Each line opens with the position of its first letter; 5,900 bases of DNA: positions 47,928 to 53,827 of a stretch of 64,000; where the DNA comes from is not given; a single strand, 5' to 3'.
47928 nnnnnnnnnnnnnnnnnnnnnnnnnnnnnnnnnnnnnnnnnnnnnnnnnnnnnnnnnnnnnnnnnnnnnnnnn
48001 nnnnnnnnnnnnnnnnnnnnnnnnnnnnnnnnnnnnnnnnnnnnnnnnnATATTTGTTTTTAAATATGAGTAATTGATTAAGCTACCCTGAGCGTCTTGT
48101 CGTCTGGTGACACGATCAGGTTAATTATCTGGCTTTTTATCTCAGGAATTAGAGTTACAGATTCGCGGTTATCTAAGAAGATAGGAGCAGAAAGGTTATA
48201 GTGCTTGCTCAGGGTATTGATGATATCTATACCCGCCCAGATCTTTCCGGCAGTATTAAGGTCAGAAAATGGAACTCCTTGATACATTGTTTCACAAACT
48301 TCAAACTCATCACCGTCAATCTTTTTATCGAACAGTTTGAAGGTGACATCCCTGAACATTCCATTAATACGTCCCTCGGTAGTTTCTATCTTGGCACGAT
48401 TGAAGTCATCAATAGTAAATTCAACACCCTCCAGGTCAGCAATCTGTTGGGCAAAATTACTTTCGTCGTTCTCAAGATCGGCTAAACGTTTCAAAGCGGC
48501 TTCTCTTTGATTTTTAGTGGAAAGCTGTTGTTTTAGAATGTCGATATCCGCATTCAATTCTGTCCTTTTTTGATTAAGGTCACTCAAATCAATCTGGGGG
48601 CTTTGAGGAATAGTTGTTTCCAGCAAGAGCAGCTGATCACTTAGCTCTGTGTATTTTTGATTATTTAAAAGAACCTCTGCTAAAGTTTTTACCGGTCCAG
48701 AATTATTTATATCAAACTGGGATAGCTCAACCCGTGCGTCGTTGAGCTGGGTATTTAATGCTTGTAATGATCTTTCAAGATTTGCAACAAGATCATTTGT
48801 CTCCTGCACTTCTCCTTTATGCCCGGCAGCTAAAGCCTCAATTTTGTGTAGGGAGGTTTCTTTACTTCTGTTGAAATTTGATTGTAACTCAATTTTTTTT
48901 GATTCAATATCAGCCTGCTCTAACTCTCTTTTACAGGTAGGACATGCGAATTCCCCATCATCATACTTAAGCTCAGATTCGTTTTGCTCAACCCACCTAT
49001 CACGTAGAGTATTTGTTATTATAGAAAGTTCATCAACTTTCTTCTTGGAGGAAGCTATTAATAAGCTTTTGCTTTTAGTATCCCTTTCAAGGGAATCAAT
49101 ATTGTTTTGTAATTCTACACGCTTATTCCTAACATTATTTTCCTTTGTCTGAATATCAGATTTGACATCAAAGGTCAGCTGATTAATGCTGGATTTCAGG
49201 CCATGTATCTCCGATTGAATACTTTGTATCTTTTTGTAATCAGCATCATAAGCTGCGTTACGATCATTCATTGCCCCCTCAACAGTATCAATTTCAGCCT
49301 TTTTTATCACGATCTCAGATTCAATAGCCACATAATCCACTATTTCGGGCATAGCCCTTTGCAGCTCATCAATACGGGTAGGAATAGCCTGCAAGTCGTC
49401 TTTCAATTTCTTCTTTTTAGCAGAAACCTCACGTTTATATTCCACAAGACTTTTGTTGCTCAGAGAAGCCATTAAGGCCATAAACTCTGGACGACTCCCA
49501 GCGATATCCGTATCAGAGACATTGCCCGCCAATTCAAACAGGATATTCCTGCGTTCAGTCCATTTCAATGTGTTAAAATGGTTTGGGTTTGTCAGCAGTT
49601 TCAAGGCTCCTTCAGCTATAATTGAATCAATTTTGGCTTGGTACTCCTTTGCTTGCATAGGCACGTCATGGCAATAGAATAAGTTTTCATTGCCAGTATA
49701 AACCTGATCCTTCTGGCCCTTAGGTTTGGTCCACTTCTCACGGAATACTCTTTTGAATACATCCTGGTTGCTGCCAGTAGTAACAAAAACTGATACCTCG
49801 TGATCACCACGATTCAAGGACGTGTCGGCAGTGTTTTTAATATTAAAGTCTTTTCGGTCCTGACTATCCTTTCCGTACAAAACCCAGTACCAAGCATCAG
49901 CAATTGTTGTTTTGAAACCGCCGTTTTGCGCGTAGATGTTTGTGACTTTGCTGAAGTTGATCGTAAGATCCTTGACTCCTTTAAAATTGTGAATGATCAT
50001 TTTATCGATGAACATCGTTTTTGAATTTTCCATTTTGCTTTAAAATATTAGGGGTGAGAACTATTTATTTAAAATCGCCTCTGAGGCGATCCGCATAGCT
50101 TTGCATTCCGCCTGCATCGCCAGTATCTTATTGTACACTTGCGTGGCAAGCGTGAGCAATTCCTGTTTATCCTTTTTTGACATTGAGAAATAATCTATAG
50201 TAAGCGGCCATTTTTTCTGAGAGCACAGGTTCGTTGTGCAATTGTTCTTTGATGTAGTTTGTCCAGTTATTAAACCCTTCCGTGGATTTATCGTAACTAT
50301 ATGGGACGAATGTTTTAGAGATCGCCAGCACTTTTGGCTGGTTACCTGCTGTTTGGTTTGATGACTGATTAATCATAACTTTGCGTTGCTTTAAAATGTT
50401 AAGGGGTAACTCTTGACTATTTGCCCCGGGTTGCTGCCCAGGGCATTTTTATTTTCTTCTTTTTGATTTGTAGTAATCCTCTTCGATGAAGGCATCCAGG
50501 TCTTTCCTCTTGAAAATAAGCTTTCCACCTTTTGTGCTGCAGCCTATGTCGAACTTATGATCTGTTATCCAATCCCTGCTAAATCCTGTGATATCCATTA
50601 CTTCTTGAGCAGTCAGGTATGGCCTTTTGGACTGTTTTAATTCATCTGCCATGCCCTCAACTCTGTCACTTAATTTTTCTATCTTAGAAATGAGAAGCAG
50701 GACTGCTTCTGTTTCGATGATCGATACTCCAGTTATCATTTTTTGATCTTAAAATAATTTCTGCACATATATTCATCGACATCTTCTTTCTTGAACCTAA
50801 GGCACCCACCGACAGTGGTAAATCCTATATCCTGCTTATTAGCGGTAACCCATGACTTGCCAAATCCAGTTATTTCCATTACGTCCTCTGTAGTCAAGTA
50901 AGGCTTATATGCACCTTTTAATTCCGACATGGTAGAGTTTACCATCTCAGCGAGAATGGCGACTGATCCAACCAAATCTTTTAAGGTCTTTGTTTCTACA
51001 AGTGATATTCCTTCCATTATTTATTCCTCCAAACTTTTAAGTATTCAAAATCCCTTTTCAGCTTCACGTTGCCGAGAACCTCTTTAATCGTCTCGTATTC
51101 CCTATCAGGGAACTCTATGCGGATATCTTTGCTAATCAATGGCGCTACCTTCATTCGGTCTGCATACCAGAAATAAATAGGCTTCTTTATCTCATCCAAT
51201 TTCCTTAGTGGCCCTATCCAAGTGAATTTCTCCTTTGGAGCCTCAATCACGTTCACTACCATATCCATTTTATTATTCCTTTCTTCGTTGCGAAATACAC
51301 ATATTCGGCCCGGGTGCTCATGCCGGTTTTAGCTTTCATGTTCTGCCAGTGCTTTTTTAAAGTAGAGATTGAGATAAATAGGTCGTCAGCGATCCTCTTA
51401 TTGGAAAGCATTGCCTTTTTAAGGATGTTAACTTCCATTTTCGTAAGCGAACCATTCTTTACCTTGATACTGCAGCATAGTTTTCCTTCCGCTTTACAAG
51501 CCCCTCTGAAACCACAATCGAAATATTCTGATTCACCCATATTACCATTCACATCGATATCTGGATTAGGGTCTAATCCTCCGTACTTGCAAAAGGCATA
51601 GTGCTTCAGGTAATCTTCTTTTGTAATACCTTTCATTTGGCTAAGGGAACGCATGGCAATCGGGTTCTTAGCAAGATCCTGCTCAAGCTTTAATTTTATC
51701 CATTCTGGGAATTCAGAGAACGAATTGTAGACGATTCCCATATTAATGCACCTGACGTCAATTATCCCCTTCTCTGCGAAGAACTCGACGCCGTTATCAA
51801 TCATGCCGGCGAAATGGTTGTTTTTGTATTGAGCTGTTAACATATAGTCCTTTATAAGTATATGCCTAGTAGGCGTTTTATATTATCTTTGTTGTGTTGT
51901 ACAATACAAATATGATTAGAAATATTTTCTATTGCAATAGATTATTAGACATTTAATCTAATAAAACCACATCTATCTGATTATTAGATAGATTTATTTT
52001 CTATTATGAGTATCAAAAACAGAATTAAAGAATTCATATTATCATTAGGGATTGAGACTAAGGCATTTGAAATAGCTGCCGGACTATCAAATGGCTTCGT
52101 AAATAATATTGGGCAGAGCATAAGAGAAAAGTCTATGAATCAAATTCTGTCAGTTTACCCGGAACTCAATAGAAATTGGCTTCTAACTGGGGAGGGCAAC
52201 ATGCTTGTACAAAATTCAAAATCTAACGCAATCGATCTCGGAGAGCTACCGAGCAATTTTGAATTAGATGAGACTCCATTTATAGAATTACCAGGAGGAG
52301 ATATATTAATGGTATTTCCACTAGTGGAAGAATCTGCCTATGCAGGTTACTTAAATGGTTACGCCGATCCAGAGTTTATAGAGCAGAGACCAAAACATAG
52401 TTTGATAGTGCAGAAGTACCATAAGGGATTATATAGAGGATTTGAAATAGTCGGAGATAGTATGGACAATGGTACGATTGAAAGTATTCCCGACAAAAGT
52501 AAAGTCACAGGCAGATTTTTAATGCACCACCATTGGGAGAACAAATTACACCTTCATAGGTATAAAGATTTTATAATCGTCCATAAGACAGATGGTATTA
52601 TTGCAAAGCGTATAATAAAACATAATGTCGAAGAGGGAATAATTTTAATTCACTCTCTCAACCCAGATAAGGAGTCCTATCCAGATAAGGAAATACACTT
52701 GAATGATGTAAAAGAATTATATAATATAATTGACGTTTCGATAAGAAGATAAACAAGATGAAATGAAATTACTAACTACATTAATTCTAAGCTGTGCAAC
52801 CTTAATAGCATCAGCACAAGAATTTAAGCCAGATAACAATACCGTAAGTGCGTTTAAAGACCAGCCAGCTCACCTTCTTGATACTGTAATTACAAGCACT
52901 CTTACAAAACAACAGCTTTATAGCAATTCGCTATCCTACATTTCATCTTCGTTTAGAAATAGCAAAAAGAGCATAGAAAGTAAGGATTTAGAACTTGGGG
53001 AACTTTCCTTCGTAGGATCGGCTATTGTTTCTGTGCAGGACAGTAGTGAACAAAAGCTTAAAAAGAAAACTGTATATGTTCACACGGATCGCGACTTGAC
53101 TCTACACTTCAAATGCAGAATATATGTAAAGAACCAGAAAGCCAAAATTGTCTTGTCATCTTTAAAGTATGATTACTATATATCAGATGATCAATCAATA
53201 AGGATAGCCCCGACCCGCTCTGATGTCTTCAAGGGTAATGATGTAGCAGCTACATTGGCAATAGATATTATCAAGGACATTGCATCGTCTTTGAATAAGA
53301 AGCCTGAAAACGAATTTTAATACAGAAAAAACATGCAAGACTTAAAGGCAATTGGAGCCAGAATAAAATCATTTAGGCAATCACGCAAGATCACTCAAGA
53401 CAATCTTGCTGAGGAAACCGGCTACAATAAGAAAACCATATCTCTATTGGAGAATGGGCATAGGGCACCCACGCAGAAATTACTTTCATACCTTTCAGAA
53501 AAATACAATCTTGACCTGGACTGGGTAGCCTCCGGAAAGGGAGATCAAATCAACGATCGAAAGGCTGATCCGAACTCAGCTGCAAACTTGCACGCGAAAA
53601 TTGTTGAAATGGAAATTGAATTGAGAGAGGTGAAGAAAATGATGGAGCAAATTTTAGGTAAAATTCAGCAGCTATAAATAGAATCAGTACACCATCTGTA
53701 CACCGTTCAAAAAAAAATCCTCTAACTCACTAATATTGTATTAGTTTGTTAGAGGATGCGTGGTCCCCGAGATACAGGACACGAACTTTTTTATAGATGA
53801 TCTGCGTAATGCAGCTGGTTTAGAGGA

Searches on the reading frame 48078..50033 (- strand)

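Call 37: search_protein_families(library=pfam, proteins=[window:48078-50033:-], max_evalue=0.001)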
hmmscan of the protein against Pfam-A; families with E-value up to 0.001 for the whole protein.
window:48078-50033:- (651 aa): 1 family
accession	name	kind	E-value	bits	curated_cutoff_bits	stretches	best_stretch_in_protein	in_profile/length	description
PF13476.12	AAA_23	-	0.00026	22.2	27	0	11-317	1-198/201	AAA domain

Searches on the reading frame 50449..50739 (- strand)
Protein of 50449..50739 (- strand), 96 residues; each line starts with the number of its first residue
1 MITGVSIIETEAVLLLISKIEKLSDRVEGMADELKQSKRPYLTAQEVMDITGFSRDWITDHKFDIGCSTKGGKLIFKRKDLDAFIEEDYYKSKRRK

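Call 77: search_protein_families(library=pfam, proteins=[window:50449-50739:-], max_evalue=0.01)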
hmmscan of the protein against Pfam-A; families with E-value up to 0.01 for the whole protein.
window:50449-50739:- (96 aa): 1 family
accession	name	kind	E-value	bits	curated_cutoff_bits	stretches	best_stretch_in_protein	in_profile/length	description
PF12728.13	HTH_17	-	5.3e-06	27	27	1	41-87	1-49/51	Helix-turn-helix domain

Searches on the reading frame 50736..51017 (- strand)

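Call 77: search_protein_families(library=pfam, proteins=[window:50736-51017:-], max_evalue=0.01)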
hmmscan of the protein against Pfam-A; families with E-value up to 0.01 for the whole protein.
window:50736-51017:- (93 aa): 1 family
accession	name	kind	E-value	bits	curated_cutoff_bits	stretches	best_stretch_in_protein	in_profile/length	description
PF12728.13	HTH_17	-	1.6e-07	31.9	27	1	40-87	1-50/51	Helix-turn-helix domain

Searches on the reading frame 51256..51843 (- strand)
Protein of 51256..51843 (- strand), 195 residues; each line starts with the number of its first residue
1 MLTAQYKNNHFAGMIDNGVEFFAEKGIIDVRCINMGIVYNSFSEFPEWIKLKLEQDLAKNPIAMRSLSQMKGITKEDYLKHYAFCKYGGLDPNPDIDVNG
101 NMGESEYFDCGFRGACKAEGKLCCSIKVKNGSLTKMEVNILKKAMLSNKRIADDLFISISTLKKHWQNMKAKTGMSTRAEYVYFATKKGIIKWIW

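Call 37: search_protein_families(library=pfam, proteins=[window:51256-51843:-], max_evalue=0.001)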
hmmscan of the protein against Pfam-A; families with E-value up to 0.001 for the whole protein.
window:51256-51843:- (195 aa): 1 family
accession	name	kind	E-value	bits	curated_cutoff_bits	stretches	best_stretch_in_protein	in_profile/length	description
PF00196.25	GerE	-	1.4e-07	31.4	23.5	1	132-184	2-56/57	Bacterial regulatory proteins, luxR family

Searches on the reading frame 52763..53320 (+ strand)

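Call 73: search_protein_families(library=pfam, proteins=[window:52763-53320:+], max_evalue=0.001)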
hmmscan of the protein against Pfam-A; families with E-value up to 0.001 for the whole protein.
window:52763-53320:+ (185 aa): 1 family
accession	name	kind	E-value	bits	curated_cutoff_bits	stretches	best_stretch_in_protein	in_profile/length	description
PF14730.11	DUF4468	-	1.5e-05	25.8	22.6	1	41-138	4-92/92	Domain of unknown function (DUF4468) with TBP-like fold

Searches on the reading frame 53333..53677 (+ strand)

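Call 77: search_protein_families(library=pfam, proteins=[window:53333-53677:+], max_evalue=0.01)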
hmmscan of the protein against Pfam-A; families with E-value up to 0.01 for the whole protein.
window:53333-53677:+ (114 aa): 5 families
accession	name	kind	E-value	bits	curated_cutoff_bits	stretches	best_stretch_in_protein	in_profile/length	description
PF01381.28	HTH_3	-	4.4e-12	46.3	23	1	11-65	1-55/55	Helix-turn-helix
PF12844.13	HTH_19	-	5.6e-10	39.4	30.2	1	8-70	1-63/64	Helix-turn-helix domain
PF13560.12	HTH_31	-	4.1e-07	30.7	27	1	7-61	2-57/64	Helix-turn-helix domain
PF07022.19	Phage_CI_repr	-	0.0017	19.1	22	1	10-71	2-63/65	Bacteriophage CI repressor helix-turn-helix domain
PF13443.12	HTH_26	-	0.0019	18.8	22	1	10-43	1-34/63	Cro/C1-type HTH DNA-binding domain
